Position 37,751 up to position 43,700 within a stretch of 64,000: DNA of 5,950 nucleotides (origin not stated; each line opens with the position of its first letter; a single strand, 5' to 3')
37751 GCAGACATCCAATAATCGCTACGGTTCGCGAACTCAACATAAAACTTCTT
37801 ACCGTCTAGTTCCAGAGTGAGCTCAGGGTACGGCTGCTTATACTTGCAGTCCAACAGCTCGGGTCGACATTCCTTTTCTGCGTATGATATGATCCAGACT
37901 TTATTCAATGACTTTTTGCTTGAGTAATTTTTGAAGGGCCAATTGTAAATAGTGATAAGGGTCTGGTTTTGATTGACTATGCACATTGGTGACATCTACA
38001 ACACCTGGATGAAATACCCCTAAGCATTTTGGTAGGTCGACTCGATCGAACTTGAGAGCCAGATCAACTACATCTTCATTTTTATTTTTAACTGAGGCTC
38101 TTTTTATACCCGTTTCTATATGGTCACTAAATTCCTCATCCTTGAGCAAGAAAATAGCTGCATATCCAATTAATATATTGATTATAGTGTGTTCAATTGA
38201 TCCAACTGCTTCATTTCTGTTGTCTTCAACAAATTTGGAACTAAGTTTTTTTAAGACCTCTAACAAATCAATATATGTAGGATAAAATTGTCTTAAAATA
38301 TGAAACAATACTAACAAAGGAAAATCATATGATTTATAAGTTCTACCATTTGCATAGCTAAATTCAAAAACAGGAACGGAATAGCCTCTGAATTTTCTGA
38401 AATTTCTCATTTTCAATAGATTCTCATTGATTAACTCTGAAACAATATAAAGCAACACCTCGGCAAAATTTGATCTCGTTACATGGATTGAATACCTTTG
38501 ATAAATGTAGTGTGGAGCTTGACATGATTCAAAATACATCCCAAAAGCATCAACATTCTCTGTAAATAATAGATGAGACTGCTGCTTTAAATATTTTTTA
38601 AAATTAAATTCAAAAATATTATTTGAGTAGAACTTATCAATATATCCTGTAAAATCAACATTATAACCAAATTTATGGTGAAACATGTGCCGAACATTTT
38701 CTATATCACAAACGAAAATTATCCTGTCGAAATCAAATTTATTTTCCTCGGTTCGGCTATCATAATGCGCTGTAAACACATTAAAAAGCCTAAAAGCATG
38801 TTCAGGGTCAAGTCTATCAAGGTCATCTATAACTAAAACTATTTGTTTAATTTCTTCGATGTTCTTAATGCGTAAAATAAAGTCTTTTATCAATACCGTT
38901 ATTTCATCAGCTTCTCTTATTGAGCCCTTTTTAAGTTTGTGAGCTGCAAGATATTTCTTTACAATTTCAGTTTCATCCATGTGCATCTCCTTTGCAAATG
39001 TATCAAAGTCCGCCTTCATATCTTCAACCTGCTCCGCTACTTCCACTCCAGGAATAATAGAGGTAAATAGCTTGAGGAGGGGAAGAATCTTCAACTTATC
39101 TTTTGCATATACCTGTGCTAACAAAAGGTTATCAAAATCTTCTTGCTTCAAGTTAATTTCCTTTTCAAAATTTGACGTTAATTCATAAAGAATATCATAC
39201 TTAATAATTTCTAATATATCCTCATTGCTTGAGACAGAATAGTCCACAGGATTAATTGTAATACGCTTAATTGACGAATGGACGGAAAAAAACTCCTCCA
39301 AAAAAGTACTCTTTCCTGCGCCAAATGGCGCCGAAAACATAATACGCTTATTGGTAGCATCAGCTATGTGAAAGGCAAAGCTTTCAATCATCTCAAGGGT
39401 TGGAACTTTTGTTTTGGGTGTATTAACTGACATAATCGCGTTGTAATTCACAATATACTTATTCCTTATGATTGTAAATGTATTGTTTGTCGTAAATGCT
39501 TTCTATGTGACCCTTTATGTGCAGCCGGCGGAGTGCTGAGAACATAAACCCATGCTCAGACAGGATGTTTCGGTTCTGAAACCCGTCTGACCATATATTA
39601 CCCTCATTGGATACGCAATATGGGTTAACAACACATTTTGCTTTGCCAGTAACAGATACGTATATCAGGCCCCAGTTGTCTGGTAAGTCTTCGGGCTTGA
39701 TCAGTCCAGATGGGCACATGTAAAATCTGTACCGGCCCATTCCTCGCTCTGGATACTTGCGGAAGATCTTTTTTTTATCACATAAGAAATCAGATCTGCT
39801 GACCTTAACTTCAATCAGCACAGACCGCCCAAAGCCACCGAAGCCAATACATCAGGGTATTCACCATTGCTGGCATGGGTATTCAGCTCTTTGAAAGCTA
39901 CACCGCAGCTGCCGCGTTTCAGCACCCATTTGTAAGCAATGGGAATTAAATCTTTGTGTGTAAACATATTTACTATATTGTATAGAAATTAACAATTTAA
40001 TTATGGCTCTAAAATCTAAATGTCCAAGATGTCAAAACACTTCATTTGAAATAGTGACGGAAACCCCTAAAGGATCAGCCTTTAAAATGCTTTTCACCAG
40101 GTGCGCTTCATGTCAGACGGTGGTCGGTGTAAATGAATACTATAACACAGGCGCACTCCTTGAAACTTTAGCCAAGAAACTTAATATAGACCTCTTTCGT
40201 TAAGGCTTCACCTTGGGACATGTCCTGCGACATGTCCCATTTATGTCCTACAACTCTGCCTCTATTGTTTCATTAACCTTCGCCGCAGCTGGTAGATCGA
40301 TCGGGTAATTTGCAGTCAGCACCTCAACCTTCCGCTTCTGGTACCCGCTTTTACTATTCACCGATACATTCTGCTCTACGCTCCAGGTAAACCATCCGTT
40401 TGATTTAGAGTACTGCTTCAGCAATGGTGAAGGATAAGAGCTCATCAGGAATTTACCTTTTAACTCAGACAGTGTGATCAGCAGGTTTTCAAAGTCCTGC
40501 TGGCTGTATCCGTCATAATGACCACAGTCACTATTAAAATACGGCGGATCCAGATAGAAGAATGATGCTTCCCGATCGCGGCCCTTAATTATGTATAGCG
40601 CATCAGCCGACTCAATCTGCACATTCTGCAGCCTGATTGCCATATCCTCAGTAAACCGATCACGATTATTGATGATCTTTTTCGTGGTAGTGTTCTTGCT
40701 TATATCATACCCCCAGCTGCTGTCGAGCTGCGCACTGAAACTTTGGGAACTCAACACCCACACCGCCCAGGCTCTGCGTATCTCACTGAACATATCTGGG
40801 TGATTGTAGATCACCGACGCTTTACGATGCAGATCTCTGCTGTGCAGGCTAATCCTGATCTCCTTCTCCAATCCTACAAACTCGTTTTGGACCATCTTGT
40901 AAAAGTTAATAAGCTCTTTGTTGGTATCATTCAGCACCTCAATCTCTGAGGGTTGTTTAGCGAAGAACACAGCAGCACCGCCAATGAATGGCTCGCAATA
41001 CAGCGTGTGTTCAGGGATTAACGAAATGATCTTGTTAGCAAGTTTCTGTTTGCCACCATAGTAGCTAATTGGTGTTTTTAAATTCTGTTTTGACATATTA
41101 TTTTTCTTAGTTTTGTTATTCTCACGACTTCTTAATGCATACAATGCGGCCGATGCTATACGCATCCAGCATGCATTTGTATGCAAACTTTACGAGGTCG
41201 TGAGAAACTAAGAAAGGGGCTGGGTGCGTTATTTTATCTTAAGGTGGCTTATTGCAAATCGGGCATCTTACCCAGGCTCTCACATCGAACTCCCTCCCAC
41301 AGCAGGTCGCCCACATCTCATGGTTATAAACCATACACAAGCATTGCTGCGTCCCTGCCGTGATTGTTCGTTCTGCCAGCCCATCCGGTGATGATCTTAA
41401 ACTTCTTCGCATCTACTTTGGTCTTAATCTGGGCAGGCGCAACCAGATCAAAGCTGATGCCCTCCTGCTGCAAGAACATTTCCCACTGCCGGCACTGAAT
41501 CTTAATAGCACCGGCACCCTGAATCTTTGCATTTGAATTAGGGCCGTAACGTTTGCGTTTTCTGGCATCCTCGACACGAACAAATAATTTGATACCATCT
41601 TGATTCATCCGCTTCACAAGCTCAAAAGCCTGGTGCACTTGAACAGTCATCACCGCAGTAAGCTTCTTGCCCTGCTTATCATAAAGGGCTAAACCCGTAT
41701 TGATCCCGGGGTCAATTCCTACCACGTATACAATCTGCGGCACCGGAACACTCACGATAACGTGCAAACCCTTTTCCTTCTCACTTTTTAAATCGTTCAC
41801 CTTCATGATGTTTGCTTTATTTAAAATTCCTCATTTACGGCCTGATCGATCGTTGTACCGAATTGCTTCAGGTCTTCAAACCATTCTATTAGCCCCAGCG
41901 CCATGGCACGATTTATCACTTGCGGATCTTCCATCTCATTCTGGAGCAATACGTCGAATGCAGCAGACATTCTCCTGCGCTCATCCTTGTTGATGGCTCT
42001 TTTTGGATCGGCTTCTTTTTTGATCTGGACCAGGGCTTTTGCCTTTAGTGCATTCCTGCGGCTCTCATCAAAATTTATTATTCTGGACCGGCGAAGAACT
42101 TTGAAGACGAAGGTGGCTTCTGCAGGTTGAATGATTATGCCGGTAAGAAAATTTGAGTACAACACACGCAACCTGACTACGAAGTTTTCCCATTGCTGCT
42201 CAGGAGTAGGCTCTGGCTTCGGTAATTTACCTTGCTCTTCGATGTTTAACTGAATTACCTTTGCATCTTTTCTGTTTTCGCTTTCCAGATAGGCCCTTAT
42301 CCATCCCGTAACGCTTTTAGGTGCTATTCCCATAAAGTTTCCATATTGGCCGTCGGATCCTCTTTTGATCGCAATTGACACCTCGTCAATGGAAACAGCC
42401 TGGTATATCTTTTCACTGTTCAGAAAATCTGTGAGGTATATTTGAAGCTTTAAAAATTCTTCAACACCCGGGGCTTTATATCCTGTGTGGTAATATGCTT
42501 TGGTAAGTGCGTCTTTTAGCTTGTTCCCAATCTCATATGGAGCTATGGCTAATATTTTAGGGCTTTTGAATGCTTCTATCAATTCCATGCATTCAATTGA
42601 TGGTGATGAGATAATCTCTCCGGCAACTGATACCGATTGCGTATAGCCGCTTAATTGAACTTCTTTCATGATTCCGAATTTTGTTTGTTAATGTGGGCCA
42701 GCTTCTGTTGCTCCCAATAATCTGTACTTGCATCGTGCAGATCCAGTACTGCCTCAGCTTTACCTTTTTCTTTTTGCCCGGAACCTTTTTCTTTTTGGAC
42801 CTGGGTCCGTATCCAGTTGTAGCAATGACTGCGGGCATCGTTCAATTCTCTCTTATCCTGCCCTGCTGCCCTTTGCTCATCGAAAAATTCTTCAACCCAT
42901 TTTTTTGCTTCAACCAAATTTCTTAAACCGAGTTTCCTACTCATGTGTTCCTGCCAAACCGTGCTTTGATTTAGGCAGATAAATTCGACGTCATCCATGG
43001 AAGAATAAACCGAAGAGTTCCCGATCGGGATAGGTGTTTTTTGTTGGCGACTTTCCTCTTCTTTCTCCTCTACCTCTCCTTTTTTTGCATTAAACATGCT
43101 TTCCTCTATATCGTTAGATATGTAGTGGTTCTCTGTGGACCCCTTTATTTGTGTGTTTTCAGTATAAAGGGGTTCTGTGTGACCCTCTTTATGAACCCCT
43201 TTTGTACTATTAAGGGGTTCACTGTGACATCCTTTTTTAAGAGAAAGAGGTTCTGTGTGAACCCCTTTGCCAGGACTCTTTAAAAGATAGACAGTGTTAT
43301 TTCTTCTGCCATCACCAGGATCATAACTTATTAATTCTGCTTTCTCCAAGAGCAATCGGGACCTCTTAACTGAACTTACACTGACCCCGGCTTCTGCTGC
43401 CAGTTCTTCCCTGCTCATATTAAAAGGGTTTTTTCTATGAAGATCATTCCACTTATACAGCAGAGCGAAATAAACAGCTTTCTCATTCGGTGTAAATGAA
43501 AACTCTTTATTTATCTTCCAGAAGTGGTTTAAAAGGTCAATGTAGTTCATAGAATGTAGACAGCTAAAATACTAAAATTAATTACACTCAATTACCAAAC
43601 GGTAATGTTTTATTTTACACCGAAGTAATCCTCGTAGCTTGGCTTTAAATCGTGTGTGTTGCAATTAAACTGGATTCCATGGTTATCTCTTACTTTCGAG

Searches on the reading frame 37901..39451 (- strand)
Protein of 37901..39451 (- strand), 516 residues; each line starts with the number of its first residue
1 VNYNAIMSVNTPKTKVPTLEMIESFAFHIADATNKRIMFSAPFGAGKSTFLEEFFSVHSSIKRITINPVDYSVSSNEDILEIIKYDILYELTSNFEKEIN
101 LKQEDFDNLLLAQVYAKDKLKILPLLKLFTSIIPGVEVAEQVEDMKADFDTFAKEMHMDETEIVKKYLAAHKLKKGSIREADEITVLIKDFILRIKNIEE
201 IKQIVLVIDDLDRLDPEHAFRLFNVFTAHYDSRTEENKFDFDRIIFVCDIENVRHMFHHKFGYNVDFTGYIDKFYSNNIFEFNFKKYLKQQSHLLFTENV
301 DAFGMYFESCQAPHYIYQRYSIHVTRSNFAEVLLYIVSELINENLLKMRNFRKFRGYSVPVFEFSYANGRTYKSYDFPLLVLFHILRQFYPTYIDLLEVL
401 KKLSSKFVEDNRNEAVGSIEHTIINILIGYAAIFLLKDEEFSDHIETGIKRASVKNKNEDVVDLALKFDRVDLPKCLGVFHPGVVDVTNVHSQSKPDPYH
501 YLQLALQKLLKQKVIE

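Call 37: search_protein_families(library=pfam, proteins=[window:37901-39451:-], max_evalue=0.001)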
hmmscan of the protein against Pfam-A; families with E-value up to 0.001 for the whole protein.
window:37901-39451:- (516 aa): 2 families
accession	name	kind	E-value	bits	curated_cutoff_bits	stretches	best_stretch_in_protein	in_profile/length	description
PF07693.20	KAP_NTPase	-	4.9e-09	36.3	20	1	36-274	22-218/293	KAP family P-loop domain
PF13191.12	AAA_16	-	0.00068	20.6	32.6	0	44-218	34-148/167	AAA ATPase domain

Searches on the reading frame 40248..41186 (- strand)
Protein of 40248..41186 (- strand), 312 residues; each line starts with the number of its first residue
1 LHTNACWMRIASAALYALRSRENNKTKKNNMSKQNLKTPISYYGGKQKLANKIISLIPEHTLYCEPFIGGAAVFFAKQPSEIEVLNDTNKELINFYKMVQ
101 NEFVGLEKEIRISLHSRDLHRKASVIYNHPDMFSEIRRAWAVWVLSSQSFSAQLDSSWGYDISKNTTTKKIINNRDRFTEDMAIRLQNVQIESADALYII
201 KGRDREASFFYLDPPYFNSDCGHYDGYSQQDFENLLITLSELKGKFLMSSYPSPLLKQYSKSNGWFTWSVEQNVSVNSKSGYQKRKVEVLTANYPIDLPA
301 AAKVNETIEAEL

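Call 37: search_protein_families(library=pfam, proteins=[window:40248-41186:-], max_evalue=0.001)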
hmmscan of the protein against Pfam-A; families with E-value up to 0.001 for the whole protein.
window:40248-41186:- (312 aa): 1 family
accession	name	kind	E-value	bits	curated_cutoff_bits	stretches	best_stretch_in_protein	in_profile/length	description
PF02086.21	MethyltransfD12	-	8.9e-25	88.3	22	1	42-262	1-241/253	D12 class N6 adenine-specific DNA methyltransferase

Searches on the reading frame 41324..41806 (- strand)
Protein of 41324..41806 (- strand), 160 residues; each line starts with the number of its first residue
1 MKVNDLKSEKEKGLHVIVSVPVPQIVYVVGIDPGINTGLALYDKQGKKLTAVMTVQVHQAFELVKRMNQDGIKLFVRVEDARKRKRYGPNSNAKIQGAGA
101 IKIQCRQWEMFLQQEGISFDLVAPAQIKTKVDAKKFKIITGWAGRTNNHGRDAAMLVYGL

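Call 77: search_protein_families(library=pfam, proteins=[window:41324-41806:-], max_evalue=0.01)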
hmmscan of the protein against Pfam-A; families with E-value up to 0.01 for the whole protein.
window:41324-41806:- (160 aa): 1 family
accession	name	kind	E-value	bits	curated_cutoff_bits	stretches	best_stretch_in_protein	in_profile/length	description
PF04312.18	DUF460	-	6.3e-06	26.4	28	1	24-76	29-80/135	Protein of unknown function (DUF460)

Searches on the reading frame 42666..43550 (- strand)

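Call 37: search_protein_families(library=pfam, proteins=[window:42666-43550:-], max_evalue=0.001)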
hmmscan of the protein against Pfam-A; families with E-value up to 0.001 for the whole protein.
window:42666-43550:- (294 aa): 1 family
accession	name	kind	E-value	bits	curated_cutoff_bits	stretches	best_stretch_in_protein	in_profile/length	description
PF25200.1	DUF7833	-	1.7e-09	38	24.3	1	195-248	6-62/63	Family of unknown function (DUF7833)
